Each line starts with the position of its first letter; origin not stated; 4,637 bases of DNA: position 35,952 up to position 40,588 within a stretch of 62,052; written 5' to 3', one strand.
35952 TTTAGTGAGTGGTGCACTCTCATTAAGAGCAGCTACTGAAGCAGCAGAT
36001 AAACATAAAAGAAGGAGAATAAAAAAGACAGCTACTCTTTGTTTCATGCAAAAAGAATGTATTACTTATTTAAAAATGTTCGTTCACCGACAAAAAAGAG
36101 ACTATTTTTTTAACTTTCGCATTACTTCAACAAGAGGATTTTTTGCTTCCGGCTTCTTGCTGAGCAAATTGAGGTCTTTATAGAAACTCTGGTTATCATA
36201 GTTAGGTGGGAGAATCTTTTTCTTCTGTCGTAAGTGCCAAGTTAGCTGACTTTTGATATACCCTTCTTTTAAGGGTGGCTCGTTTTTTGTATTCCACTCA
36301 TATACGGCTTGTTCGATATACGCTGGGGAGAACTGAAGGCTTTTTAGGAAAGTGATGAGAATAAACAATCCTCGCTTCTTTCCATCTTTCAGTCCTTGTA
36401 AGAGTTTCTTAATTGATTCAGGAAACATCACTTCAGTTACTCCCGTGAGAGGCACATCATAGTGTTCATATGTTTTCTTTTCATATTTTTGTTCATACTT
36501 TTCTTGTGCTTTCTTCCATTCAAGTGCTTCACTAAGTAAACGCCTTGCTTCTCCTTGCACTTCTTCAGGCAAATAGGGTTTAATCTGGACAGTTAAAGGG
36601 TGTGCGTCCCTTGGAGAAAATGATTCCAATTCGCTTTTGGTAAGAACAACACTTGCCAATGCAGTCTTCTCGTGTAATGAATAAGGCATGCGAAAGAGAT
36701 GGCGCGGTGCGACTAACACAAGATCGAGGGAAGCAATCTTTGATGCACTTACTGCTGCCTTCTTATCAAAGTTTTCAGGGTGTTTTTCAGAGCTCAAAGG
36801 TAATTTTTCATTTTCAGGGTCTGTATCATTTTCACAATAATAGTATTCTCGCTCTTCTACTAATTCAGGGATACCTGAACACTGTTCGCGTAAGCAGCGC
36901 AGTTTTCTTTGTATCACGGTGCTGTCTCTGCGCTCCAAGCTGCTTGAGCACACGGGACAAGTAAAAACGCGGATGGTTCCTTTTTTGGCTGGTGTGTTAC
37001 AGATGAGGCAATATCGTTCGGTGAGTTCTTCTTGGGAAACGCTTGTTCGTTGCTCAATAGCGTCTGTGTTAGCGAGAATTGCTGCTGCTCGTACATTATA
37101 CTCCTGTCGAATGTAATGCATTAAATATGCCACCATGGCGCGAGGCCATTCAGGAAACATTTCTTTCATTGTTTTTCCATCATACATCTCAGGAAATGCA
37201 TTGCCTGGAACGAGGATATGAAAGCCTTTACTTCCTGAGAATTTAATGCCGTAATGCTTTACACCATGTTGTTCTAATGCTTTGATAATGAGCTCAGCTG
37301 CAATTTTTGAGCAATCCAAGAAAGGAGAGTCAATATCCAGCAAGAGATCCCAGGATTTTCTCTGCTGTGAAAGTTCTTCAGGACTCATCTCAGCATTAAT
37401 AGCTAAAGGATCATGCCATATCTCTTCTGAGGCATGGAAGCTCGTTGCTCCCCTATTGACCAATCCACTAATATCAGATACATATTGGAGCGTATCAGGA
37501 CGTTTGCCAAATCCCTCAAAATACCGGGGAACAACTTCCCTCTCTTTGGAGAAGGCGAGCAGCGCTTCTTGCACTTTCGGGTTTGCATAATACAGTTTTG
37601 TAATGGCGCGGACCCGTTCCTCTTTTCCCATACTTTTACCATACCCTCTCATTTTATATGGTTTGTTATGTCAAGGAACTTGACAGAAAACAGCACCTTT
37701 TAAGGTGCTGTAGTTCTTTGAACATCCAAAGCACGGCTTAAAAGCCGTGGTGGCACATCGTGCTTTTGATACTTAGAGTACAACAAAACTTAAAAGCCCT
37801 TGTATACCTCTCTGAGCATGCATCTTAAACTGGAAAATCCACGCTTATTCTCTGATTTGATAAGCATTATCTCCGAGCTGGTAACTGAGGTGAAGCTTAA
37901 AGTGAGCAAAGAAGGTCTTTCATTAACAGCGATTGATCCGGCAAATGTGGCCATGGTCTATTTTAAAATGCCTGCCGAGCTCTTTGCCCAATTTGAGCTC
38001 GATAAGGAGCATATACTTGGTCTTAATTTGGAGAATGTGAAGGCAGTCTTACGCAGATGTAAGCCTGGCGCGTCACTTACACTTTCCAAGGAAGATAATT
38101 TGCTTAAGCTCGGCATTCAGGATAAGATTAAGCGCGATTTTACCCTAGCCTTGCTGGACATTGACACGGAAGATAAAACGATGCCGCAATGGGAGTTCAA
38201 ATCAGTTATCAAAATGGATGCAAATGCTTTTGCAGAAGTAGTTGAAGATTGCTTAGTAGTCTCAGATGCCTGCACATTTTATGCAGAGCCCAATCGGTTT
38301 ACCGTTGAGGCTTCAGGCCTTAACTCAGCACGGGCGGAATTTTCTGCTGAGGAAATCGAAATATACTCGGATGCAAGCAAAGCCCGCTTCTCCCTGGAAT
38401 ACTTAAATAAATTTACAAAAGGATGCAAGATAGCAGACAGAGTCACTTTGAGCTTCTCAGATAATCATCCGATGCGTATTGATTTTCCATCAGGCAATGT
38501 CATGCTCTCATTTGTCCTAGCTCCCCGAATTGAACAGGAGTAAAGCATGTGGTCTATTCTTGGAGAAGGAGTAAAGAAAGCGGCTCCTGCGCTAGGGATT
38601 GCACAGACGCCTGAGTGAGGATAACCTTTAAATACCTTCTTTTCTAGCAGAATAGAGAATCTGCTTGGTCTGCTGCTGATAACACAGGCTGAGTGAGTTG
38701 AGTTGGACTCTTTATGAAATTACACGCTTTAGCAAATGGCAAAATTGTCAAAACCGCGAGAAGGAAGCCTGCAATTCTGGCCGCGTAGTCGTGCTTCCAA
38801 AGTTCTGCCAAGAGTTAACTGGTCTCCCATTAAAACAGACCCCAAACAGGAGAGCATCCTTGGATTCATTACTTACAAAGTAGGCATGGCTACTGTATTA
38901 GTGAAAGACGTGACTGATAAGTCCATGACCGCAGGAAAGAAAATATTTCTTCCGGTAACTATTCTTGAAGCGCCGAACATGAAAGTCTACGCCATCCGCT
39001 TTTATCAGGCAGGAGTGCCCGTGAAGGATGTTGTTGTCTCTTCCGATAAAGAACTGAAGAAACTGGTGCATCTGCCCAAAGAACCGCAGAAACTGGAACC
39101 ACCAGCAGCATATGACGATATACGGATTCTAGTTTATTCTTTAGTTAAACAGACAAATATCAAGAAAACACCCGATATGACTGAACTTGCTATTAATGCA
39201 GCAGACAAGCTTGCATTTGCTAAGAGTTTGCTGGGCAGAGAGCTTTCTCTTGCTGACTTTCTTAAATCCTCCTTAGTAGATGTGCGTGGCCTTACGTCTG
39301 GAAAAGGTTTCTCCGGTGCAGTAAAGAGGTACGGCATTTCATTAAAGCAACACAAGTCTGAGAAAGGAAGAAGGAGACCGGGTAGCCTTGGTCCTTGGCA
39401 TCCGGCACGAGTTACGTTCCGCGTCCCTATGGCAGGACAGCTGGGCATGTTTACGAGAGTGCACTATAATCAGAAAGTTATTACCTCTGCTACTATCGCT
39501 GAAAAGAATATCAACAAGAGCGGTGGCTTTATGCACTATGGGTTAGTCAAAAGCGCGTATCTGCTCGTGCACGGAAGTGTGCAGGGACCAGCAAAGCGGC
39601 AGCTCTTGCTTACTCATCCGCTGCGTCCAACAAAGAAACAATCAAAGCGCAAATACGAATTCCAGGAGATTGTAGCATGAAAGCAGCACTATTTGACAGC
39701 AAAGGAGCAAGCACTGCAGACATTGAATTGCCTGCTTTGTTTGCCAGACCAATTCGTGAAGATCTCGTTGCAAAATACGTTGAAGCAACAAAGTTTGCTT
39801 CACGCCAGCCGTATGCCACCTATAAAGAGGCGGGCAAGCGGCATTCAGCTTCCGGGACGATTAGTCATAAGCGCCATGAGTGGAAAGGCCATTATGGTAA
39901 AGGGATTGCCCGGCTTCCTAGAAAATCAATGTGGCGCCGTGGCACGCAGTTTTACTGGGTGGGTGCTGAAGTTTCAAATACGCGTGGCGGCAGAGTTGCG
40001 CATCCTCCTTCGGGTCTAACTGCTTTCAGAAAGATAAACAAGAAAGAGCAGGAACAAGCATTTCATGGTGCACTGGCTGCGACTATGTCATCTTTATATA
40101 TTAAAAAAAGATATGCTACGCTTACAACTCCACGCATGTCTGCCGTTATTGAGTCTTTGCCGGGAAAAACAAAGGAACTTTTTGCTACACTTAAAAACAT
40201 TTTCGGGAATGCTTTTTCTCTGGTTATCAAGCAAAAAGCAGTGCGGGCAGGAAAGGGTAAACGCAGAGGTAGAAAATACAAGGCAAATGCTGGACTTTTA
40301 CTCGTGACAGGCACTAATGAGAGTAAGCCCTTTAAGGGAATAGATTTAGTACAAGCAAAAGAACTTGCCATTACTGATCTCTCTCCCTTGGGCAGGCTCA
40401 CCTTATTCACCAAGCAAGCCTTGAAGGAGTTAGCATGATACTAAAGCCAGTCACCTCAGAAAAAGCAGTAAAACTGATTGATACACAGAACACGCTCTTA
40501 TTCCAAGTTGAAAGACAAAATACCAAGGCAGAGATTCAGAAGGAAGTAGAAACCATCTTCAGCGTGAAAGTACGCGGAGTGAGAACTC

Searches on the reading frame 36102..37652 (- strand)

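Call 50: search_protein_families(library=pfam, proteins=[window:36102-37652:-], max_evalue=0.001)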
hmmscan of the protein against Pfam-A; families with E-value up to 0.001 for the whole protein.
window:36102-37652:- (516 aa): 2 families
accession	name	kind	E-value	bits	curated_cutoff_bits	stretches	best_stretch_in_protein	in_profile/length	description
PF01896.25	DNA_primase_S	-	3.4e-06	28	26.8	1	115-336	24-160/163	DNA primase small subunit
PF21686.3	LigD_Prim-Pol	-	0.0007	19.7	27.4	0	96-151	96-153/254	LigD, primase-polymerase domain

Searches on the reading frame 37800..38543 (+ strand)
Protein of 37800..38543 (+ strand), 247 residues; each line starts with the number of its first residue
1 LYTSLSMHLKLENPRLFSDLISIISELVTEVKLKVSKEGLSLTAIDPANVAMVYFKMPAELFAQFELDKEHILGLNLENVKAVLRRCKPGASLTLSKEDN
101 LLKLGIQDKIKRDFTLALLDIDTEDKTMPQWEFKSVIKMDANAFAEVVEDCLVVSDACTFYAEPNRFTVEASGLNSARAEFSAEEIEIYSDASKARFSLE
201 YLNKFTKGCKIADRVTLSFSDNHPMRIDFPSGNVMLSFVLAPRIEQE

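Call 50: search_protein_families(library=pfam, proteins=[window:37800-38543:+], max_evalue=0.001)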
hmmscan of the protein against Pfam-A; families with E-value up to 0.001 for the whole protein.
window:37800-38543:+ (247 aa): 2 families
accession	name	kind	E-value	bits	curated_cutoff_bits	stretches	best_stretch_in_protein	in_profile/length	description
PF00705.23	PCNA_N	-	1.9e-15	57.1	20.3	1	8-123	3-125/127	Proliferating cell nuclear antigen, N-terminal domain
PF02747.20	PCNA_C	-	6.1e-13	49.5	23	1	128-243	2-127/128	Proliferating cell nuclear antigen, C-terminal domain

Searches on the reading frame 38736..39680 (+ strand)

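Call 50: search_protein_families(library=pfam, proteins=[window:38736-39680:+], max_evalue=0.001)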
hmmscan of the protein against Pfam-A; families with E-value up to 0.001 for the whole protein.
window:38736-39680:+ (314 aa): 1 family
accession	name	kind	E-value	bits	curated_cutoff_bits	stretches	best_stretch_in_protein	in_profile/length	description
PF00297.29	Ribosomal_L3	-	7.8e-53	180.2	22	2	128-303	159-352/369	Ribosomal protein L3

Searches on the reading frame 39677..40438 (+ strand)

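Call 50: search_protein_families(library=pfam, proteins=[window:39677-40438:+], max_evalue=0.001)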
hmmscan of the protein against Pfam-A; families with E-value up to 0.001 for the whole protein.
window:39677-40438:+ (253 aa): 1 family
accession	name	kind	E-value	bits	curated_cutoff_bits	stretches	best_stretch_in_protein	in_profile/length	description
PF00573.27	Ribosomal_L4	-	1.3e-21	77.6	25.8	1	16-252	1-187/190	Ribosomal protein L4/L1 family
